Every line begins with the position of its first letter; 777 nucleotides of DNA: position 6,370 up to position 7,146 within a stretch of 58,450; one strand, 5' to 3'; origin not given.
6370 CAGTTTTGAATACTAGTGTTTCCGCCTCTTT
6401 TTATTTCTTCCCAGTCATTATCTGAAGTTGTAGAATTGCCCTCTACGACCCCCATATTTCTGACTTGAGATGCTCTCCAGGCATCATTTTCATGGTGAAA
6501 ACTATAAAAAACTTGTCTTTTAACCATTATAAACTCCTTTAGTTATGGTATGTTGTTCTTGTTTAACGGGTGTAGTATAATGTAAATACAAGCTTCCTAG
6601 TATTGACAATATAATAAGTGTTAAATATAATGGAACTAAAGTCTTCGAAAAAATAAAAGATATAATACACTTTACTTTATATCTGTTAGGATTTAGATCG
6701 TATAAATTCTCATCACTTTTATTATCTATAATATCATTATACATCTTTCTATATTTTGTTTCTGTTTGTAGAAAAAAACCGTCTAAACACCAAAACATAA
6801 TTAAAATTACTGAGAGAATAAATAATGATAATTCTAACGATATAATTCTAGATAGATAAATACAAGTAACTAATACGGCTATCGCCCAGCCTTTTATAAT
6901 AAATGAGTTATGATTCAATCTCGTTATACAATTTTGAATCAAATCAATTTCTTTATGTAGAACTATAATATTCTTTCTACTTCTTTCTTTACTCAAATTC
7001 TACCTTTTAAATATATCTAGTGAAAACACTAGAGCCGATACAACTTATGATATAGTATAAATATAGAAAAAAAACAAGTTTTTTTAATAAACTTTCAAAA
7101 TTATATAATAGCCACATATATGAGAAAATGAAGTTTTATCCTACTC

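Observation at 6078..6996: Translationally coupled multi-TM protein + ThsB-like TIR protein: candidate minimal TIR defence system with no known sensor or effector domain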

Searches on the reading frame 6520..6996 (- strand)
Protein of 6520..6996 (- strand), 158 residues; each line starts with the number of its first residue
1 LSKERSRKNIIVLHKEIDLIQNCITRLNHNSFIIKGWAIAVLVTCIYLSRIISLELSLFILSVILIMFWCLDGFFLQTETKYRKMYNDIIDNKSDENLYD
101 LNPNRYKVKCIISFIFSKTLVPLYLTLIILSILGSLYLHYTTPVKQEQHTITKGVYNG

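Call 3: search_protein_families(library=pfam, proteins=[window:6520-6996:-], max_evalue=1)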
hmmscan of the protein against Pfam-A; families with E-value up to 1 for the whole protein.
window:6520-6996:- (158 aa): 5 families
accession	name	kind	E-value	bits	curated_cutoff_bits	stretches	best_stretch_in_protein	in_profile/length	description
PF13038.11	DUF3899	-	0.012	16.5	23.4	1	56-135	7-83/88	Domain of unknown function (DUF3899)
PF11990.13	DUF3487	-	0.014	15.6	27.8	1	25-65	8-48/114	Protein of unknown function (DUF3487)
PF05814.16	Ac76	-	0.2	12.1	22.5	0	42-88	12-58/83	Orf76 (Ac76)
PF09997.14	DUF2238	-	0.22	11.8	26.4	0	113-151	13-51/140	Predicted membrane protein (DUF2238)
PF01529.25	DHHC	-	0.4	11.2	28.7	0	20-141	39-125/133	DHHC palmitoyltransferase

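Call 4: search_protein_families(library=padloc, proteins=[window:6520-6996:-], max_evalue=1)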
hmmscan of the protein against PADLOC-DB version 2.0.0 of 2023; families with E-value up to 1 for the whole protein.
window:6520-6996:- (158 aa): 4 families
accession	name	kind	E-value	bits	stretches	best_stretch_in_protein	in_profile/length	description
PDLC04686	PDC-M50A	-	9.6e-36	121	1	13-135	5-129/134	-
PDLC04685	PDC-M50A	-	9.3e-24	82.1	1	15-134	7-124/130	-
PDLC04684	PDC-M50A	-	4.4e-19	67.5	1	11-133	12-136/159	-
PDLC04687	PDC-M50A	-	1e-09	36.5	1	3-131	3-134/144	-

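Call 5: search_protein_families(library=ncbifam, proteins=[window:6520-6996:-], max_evalue=1)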
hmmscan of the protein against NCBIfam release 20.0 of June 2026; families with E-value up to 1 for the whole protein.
window:6520-6996:- (158 aa): 1 family
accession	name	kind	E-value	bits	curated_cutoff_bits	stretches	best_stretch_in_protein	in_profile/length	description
NF046074.1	UpsB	equivalog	0.049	13.7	70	1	112-153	3-40/126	pilin subunit UpsB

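Call 20: find_homologous_proteins(query=window:6520-6996:-, max_evalue=0.001)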
Query window:6520-6996:- (158 aa): 151 proteins with E <= 0.001 among 212 candidates; the best 120 are listed.
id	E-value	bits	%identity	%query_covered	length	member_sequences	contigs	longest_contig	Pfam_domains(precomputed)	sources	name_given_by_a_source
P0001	1.3e-97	342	100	100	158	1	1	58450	-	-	-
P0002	1.2e-30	124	55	77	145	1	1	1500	-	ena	-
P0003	3.4e-28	116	50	84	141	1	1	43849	-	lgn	-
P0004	1.6e-27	114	46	86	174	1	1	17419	-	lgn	-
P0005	4.5e-27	113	50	72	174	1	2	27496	-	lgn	-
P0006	9.2e-27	112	49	73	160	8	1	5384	-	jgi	-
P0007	1.2e-26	111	48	81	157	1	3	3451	-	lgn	-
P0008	1.2e-26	111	50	79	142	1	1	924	-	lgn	-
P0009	1.7e-26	111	47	83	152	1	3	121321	-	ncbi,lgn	-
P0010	3.6e-26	110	42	83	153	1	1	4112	-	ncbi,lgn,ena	-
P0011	3.7e-26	110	51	72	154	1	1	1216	-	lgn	-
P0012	8.5e-26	109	57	65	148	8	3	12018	-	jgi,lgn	-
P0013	8.8e-26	109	46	68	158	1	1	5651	-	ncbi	-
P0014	1.3e-25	108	47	78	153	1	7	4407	-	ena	-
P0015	1.4e-25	108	49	71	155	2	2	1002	-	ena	-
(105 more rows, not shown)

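Call 22: search_protein_families(library=pfam, alignment_id=A1, max_evalue=1)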
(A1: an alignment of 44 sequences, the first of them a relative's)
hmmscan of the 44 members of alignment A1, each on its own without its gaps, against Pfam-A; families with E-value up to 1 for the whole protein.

A. member 1, P0001 (158 aa): 5 families
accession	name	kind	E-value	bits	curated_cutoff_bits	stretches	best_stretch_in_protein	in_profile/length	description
PF13038.11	DUF3899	-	0.012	16.5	23.4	1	56-135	7-83/88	Domain of unknown function (DUF3899)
PF11990.13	DUF3487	-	0.014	15.6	27.8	1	25-65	8-48/114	Protein of unknown function (DUF3487)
PF05814.16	Ac76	-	0.2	12.1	22.5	0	42-88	12-58/83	Orf76 (Ac76)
PF09997.14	DUF2238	-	0.22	11.8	26.4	0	113-151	13-51/140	Predicted membrane protein (DUF2238)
PF01529.25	DHHC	-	0.4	11.2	28.7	0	20-141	39-125/133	DHHC palmitoyltransferase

B. families by the number of members that match (of 44 scanned): 32 families (the first 25 are shown)
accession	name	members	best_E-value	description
PF11683.13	DUF3278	8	0.0028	Protein of unknown function (DUF3278)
PF14340.12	DUF4395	4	0.00018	Domain of unknown function (DUF4395)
PF13038.11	DUF3899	3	0.01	Domain of unknown function (DUF3899)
PF08122.17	NDUF_B12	3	0.078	NADH-ubiquinone oxidoreductase B12 subunit family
PF10457.14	MENTAL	2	0.012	Cholesterol-capturing domain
PF20470.4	HTH_61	2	0.031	Helix-turn-helix domain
PF01529.25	DHHC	2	0.13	DHHC palmitoyltransferase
PF05814.16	Ac76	2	0.19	Orf76 (Ac76)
PF13687.11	DUF4153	1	0.0019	Domain of unknown function (DUF4153)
PF11990.13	DUF3487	1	0.014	Protein of unknown function (DUF3487)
PF17421.7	DUF5409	1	0.017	Family of unknown function (DUF5409)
PF16467.10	DUF5048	1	0.024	Domain of unknown function (DUF5048)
PF06695.16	Sm_multidrug_ex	1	0.026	Putative small multi-drug export protein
PF15701.10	DUF4668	1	0.032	Domain of unknown function (DUF4668)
PF12315.14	DA1-like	1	0.061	Protein DA1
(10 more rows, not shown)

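Call 23: find_related_loci(query=A1, collection=genome_contigs, flank=6000)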
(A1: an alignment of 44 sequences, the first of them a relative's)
Query A1 (158 aa) in genome_contigs; peptide patterns used: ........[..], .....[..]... (x = any residue, [..] = any of these).
331 stretches matched a pattern; 249 encode a relative of the query (tblastn E <= 1e-3); the best 80 are kept; 80 distinct loci.
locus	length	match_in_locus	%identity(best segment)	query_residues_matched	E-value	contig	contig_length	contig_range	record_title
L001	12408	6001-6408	45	6-137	9e-33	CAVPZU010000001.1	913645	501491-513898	MAG: uncultured Phycisphaerales bacterium isolate MFD03726.bin.1.127 genome assembly, contig: contig_12742, whole genome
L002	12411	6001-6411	47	1-131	1e-31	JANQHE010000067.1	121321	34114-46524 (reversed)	MAG: Bacteroidales bacterium isolate PL23b_bin.85 k99_1156482, whole genome shotgun sequence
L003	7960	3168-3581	51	2-133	1e-31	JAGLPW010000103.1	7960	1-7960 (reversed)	MAG: Candidatus Cloacimonadota bacterium isolate RS_8_23 ROV157_8.bin.23.fa_103, whole genome shotgun sequence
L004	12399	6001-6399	47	12-133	1e-30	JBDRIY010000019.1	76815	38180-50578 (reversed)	MAG: Candidatus Omnitrophota bacterium isolate MEGAHIT-group-1.613 k141_7176587, whole genome shotgun sequence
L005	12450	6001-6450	47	6-140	6e-30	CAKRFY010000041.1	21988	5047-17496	MAG: uncultured Lachnospiraceae bacterium isolate REFINED_METABAT215_TOP10_CONTIGS_1500_ASSEMBLY_K77_MERGED__Hadza_MoBio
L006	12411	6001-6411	46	6-134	4e-30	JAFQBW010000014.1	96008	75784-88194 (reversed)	MAG: Methanocorpusculum sp. isolate RGIG1678 Goat_Cecum-2__c133393, whole genome shotgun sequence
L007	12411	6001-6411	46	6-134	4e-30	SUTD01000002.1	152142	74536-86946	MAG: Methanocorpusculum parvum isolate SIG11 NODE_2077_length_152142_cov_31.715278, whole genome shotgun sequence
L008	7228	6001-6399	45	9-130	3e-29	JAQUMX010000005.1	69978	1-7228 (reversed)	MAG: Candidatus Omnitrophota bacterium isolate STD1_164 NODE_746_length_69978_cov_4.945097_Sandtown_D1, whole genome sho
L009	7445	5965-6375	45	13-144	2e-28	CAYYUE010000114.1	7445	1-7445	MAG TPA_asm: uncultured Bacteroidaceae bacterium isolate SRP335695_co1_125 genome assembly, contig: NODE_4698_length_744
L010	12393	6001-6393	43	12-138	1e-28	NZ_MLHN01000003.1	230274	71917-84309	Rodentibacter genomosp. 1 strain Ppn416 contig_3, whole genome shotgun sequence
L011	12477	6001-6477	41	12-157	1e-28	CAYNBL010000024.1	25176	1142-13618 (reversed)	MAG TPA_asm: uncultured bacterium isolate binchicken_co9_147 genome assembly, contig: NODE_634_length_25176_cov_8.935233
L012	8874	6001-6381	43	7-126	2e-28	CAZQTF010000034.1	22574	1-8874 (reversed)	MAG TPA_asm: uncultured Saprospiraceae bacterium isolate binchicken_co58_65 genome assembly, contig: NODE_1837_length_22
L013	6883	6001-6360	48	13-124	1e-27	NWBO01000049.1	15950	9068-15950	MAG: Bacteroidales bacterium Phil12 707_L1_merged_contig_16873, whole genome shotgun sequence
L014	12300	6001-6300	49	12-107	2e-27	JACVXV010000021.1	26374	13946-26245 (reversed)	MAG: Candidatus Brocadiaceae bacterium isolate B4_bin.26 scaffold_184, whole genome shotgun sequence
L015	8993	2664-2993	51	4-109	2e-27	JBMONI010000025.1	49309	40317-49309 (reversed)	MAG: Candidatus Omnitrophota bacterium isolate Betzabe_MAG072 MAG072_25, whole genome shotgun sequence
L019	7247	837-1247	43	12-133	1e-27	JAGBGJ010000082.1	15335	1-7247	MAG: Clostridia bacterium isolate RGIG9094 Water_deer_Rectum.Co__c1283286, whole genome shotgun sequence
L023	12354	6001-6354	44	12-124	2e-26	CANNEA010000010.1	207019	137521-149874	uncultured Carboxylicivirga sp. isolate 1525.fasta genome assembly, contig: NODE_10, whole genome shotgun sequence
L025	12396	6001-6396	44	12-134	2e-26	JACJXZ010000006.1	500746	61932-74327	MAG: Lewinellaceae bacterium isolate HK-STAS-BACT-25 HK-STAS-BACT-25_6, whole genome shotgun sequence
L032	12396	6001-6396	45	12-137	2e-25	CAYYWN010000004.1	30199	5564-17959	MAG TPA_asm: uncultured Clostridium sp. isolate SRP302447_co2_233 genome assembly, contig: NODE_4151_length_30199_cov_5.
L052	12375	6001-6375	45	6-124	2e-24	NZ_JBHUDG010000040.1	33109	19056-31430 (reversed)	Pseudopedobacter beijingensis strain CGMCC 1.12329 soapdenovo_K_105_40, whole genome shotgun sequence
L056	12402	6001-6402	42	13-133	4e-24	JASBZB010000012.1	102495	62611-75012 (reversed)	MAG: Clostridiaceae bacterium isolate bin-6 c_000000000190, whole genome shotgun sequence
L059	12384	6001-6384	41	6-136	8e-24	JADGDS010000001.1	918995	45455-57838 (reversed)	MAG: Candidatus Marithrix sp. isolate BB16 NODE_4_length_918995_cov_188.211453, whole genome shotgun sequence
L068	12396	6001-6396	39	12-128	2e-23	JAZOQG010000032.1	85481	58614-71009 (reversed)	MAG: Clostridia bacterium isolate T1900045569_YK20190263.MAGScoT_cleanbin_000010 SGB_7961_k141_3438460, whole genome sho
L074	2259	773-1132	40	14-131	6e-23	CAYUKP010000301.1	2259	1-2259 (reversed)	MAG TPA_asm: uncultured Verrucomicrobiales bacterium isolate SRP114822_co5_92 genome assembly, contig: NODE_42482_length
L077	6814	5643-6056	40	11-125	1e-22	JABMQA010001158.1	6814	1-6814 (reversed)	MAG: Bacteroidetes bacterium isolate bin.444 k141_5873249, whole genome shotgun sequence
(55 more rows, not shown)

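Call 27: search_protein_families(library=pfam, proteins=[L005:5036-5845:+, L019:38-829:+, L032:5098-5949:+, L052:5195-5986:+, L068:6492-7349:-, L025:4997-5971:+, L074:1233-1841:+, L009:5364-5936:+, L077:3539-4231:+, L012:5409-5951:+], max_evalue=0.1)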
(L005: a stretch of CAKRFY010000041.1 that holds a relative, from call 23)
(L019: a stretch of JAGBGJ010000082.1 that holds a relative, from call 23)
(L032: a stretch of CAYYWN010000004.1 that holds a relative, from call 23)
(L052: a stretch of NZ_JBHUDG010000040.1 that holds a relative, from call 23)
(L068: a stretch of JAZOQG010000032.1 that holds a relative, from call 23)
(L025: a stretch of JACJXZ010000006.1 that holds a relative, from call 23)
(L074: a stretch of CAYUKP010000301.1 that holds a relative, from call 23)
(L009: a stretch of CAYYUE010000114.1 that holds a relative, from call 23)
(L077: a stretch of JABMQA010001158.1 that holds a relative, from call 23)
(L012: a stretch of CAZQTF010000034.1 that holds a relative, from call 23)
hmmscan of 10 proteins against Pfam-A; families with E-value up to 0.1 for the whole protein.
L005:5036-5845:+ (269 aa): 1 family
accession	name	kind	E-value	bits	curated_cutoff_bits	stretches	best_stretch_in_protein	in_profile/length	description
PF13676.11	TIR_2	-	0.032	15.2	28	1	64-110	1-46/122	TIR domain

L019:38-829:+ (263 aa): 0 families

L032:5098-5949:+ (283 aa): 0 families

L052:5195-5986:+ (263 aa): 2 families
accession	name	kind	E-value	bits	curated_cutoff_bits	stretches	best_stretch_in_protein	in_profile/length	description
PF13676.11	TIR_2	-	0.04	14.8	28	0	65-131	1-64/122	TIR domain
PF21463.3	Cry1Ac_dom-VII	-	0.054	13.9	27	0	53-80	27-54/79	Cry1Ac, domain VII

L068:6492-7349:- (285 aa): 2 families
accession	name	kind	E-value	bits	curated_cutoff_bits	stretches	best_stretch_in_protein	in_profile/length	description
PF13676.11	TIR_2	-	0.0078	17.1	28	0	67-99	1-32/122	TIR domain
PF18095.7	PAS_12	-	0.02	14.9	22.6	1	207-254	62-109/153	UPF0242 C-terminal PAS-like domain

L025:4997-5971:+ (324 aa): 0 families

L074:1233-1841:+ (202 aa): 3 families
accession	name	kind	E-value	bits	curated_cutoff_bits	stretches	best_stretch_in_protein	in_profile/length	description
PF13676.11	TIR_2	-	2.4e-12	47.8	28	1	7-95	1-84/122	TIR domain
PF01582.25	TIR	-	2.2e-05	24.8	21.3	1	20-93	12-83/179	TIR domain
PF06926.16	Rep_Org_C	-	0.057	14.2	27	1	117-162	41-86/95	Putative replisome organiser protein C-terminus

L009:5364-5936:+ (190 aa): 0 families

L077:3539-4231:+ (230 aa): 2 families
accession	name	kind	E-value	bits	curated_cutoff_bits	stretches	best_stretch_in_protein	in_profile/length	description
PF01582.25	TIR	-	1.8e-06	28.3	21.3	1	24-109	12-88/179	TIR domain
PF13676.11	TIR_2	-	2.1e-06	28.7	28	1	28-146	11-110/122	TIR domain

L012:5409-5951:+ (180 aa): 1 family
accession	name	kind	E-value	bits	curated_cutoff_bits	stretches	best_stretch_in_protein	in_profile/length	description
PF00908.23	dTDP_sugar_isom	-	3.2e-74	248.7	27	1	6-175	2-166/168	dTDP-4-dehydrorhamnose 3,5-epimerase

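Call 28: search_protein_families(library=padloc, proteins=[L005:5036-5845:+, L019:38-829:+, L032:5098-5949:+, L052:5195-5986:+, L068:6492-7349:-, L025:4997-5971:+, L074:1233-1841:+, L009:5364-5936:+, L077:3539-4231:+, L011:5255-5971:+], max_evalue=0.01)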
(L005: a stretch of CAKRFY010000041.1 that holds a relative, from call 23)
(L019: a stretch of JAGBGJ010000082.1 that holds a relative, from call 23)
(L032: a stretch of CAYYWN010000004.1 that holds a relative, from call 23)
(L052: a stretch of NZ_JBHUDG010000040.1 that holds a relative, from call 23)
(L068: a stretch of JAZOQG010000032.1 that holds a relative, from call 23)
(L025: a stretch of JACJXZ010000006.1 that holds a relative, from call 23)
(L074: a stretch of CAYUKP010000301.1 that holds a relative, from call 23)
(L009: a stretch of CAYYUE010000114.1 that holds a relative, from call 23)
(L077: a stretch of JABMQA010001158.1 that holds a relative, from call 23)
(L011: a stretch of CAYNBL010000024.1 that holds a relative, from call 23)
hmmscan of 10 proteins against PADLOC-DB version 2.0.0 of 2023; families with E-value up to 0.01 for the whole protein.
L005:5036-5845:+ (269 aa): 4 families
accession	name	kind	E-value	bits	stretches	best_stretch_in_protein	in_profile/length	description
PDLC00430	ThsB1|ThsB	-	7.8e-73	243.3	1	1-258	1-263/269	TIR-like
PDLC00435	ThsB1|ThsB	-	1.5e-36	124.5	1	1-257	1-263/281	TIR-like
PDLC00423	ThsB1|ThsB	-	3.1e-07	28.2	1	34-96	7-70/190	TIR-like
PDLC05062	PDC-S66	-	0.0019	15.7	1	51-110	138-197/282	-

L019:38-829:+ (263 aa): 5 families
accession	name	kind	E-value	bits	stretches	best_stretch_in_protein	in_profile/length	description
PDLC00430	ThsB1|ThsB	-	6.1e-62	207.6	1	1-256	1-264/269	TIR-like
PDLC00435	ThsB1|ThsB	-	4.3e-37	126.2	1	46-193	48-195/281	TIR-like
PDLC00423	ThsB1|ThsB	-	2.3e-05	22.1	1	42-97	15-70/190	TIR-like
PDLC00419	ThsB1|ThsB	-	0.0001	20.1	0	61-95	26-59/165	TIR-like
PDLC00436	ThsB1|ThsB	-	0.0023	15.4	1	33-87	6-60/183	TIR-like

L032:5098-5949:+ (283 aa): 5 families
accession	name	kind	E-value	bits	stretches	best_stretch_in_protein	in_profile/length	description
PDLC00430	ThsB1|ThsB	-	6.6e-82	273.1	1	19-277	1-264/269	TIR-like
PDLC00435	ThsB1|ThsB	-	1.1e-43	147.9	1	52-277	34-265/281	TIR-like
PDLC00423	ThsB1|ThsB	-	6e-06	24.1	1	46-112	2-69/190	TIR-like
PDLC00419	ThsB1|ThsB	-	0.00036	18.4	1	79-111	28-59/165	TIR-like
PDLC00422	ThsB1|ThsB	-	0.007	13.9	0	75-111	37-72/194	TIR-like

L052:5195-5986:+ (263 aa): 7 families
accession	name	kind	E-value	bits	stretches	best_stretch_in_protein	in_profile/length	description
PDLC00430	ThsB1|ThsB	-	3.4e-86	287.1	1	1-254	1-264/269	TIR-like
PDLC00435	ThsB1|ThsB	-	2.4e-38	130.3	1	46-251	48-262/281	TIR-like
PDLC00423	ThsB1|ThsB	-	1e-05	23.3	1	37-96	9-69/190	TIR-like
PDLC03825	spbK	-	0.0003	18.3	1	27-91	115-176/308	-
PDLC02012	SAVED5--SAVED_TIR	-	0.0004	17.6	1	62-96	13-46/404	-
PDLC00426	ThsB1|ThsB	-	0.00073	16.9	0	110-187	262-326/352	TIR-like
PDLC00436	ThsB1|ThsB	-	0.0019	15.8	1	34-96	6-68/183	TIR-like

L068:6492-7349:- (285 aa): 4 families
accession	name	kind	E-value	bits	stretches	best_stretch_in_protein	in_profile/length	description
PDLC00430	ThsB1|ThsB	-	1.7e-70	235.6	1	1-280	1-261/269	TIR-like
PDLC00435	ThsB1|ThsB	-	1.9e-34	117.6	1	7-250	10-248/281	TIR-like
PDLC00423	ThsB1|ThsB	-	6.9e-07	27.1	1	39-98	9-69/190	TIR-like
PDLC05062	PDC-S66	-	0.0077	13.7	1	25-113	114-197/282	-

L025:4997-5971:+ (324 aa): 0 families

L074:1233-1841:+ (202 aa): 2 families
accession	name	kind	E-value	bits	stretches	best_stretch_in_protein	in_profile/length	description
PDLC05062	PDC-S66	-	0.0005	17.6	1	4-95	148-231/282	-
PDLC00425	ThsB1|ThsB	-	0.0011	16.2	1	56-114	301-359/389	TIR-like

L009:5364-5936:+ (190 aa): 0 families

L077:3539-4231:+ (230 aa): 2 families
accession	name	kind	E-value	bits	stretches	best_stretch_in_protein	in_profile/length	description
PDLC05062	PDC-S66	-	0.00042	17.9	1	46-111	173-236/282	-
PDLC03957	bSEFIR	-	0.0051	14.7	0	109-202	125-231/412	-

L011:5255-5971:+ (238 aa): 4 families
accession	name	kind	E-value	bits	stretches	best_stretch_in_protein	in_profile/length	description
PDLC00428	ThsB1|ThsB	-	1.1e-83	278.9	1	10-236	1-218/219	TIR-like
PDLC00438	ThsB1|ThsB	-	1.4e-16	59.1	1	45-236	16-205/206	TIR-like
PDLC00429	ThsB1|ThsB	-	0.0035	15.4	0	69-121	41-92/167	TIR-like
PDLC00418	ThsB1|ThsB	-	0.0052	14.6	0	58-123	36-92/155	TIR-like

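Call 53: search_solved_structures(query=A1, max_evalue=10, show_alignments=1)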
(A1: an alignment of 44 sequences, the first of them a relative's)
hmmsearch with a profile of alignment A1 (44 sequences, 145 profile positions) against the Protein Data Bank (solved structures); distinct sequences matched with E-value up to 10: 11.
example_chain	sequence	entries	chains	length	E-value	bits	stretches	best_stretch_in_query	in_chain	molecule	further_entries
4f92_B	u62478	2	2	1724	0.23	14.7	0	3-28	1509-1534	U5 small nuclear ribonucleoprotein 200 kDa helicase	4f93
6qdv_B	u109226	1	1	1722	0.23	14.7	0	3-28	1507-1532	U5 small nuclear ribonucleoprotein 200 kDa helicase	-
4f91_B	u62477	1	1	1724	0.23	14.7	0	3-28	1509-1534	U5 small nuclear ribonucleoprotein 200 kDa helicase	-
5urj_A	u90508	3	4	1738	0.24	14.6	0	3-28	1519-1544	U5 small nuclear ribonucleoprotein 200 kDa helicase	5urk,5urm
4kit_B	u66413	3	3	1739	0.24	14.6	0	3-28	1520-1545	U5 small nuclear ribonucleoprotein 200 kDa helicase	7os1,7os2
6s8q_B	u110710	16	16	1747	0.24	14.6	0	3-28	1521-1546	U5 small nuclear ribonucleoprotein 200 kDa helicase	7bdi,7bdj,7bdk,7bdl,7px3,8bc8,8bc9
6s9i_B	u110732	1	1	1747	0.24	14.6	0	3-28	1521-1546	U5 small nuclear ribonucleoprotein 200 kDa helicase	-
6s8o_B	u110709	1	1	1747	0.24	14.6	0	3-28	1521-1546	U5 small nuclear ribonucleoprotein 200 kDa helicase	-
3jcr_C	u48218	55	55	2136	0.32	14.2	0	3-28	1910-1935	hBrr2 | U5 small nuclear ribonucleoprotein 200 kDa helicase | Brr2, U5 small nuclear ribonucleoprotein 200 kDa helicase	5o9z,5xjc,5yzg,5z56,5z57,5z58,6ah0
1kaf_A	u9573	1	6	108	0.48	13.6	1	69-104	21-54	Transcription regulatory protein MOTA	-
5jlt_A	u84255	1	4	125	0.6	13.3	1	69-104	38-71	Middle transcription regulatory protein motA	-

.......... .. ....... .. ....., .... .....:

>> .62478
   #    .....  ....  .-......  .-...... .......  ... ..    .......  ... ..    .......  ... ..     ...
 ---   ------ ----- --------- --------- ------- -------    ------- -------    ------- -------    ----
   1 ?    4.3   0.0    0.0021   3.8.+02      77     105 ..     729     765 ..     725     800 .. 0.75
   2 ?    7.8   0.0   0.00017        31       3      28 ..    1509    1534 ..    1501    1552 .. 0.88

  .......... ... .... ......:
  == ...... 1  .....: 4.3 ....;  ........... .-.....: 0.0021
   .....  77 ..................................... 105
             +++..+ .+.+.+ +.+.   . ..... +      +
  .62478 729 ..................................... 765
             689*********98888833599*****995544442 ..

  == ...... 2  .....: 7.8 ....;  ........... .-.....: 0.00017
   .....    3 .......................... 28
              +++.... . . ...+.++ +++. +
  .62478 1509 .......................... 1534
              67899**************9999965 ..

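Call 62: predict_structure(alignment_id=A1)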
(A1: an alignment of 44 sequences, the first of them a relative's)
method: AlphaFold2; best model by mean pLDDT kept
length: 158 residues; sequences in the alignment: 44
mean_pLDDT: 89.2   pTM: 0.75
mean pLDDT of the five models: 89.2, 89.1, 86.6, 86.6, 85.7
residues with pLDDT >= 90: 108; 70-90: 41; 50-70: 9; < 50: 0
segments of 3 or more residues with pLDDT < 50: none
pLDDT, mean of each block of 10 residues (from residue 1): 82 90 95 96 95 94 96 95 92 75 91 94 95 91 70 74
secondary structure, 60 per line:
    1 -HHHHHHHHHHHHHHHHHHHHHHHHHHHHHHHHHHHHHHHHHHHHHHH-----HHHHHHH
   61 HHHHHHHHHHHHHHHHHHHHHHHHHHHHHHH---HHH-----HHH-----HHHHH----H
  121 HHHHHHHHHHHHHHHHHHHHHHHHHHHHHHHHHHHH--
elements in order: H2-48 H54-91 H111-115 H120-156

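Call 65: search_dna_similar(query=window:6520-6996:-, collection=phages, mode=protein, max_evalue=0.001, max_rows=15)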
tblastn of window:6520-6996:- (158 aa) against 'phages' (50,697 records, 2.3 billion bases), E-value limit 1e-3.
Records with a match: 3; places in all: 3; records where one place covers at least 80% of the query: 0.
Best place of each record, by identity: <60% 3.
By first word of the organism name: Vibrio 3.
By host as written in the record: Vibrio cyclitrophicus 10N.286.55.A5 1; Vibrio cyclitrophicus 10N.286.55.C7 1; Vibrio cyclitrophicus 10N.286.55.E8 1.
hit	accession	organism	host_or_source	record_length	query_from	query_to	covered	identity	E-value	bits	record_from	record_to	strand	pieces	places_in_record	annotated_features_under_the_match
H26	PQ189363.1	Vibrio phage 10N.286.55.A5_PE002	Vibrio cyclitrophicus 10N.286.55.A5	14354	17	104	56%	37.8%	2e-8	58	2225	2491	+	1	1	hypothetical protein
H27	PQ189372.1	Vibrio phage 10N.286.55.C7_PE001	Vibrio cyclitrophicus 10N.286.55.C7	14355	17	104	56%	37.8%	2e-8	58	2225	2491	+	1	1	hypothetical protein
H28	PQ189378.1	Vibrio phage 10N.286.55.E8_PE001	Vibrio cyclitrophicus 10N.286.55.E8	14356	17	104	56%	37.8%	2e-8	58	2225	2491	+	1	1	hypothetical protein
